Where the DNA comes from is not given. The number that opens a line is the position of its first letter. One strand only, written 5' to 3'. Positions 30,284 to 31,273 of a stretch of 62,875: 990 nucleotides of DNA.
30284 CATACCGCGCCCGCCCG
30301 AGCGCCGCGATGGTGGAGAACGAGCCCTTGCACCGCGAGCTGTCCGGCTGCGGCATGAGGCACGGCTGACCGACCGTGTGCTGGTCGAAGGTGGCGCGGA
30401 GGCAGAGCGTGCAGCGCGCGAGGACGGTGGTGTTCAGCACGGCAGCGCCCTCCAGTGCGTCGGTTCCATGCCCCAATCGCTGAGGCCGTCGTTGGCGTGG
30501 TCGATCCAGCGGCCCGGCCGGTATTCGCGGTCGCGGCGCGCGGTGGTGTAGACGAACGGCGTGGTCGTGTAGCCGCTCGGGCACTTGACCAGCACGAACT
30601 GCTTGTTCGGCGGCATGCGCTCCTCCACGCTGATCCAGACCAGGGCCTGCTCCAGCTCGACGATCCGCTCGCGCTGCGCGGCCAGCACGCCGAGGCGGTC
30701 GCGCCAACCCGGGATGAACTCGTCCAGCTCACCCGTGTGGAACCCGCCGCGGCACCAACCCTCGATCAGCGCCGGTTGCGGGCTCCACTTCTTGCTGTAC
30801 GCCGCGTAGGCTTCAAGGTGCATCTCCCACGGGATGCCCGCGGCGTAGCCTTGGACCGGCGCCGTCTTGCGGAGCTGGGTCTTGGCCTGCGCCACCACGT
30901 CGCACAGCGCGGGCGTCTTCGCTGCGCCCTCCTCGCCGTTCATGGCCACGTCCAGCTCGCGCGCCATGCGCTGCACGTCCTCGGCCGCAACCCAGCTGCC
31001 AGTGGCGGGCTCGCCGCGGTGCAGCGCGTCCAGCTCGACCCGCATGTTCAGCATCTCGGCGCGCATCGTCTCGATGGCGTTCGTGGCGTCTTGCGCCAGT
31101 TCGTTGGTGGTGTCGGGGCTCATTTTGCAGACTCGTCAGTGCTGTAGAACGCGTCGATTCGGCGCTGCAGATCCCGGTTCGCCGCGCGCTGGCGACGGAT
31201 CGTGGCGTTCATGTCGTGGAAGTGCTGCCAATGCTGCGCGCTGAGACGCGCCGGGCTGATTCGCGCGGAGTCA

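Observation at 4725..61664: Phage-wide AT-rich TTCGTT box in nearly every intergenic gap: a candidate global promoter/operator regulon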

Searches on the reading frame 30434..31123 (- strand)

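Call 40: search_protein_families(library=pfam, max_evalue=0.01, proteins=[window:30434-31123:-])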
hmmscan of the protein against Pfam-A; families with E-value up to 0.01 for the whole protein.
window:30434-31123:- (229 aa): 1 family
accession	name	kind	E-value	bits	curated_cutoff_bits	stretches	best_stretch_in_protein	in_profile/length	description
PF04448.17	DUF551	-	6.4e-07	30.6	22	1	163-228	2-64/68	Protein of unknown function (DUF551)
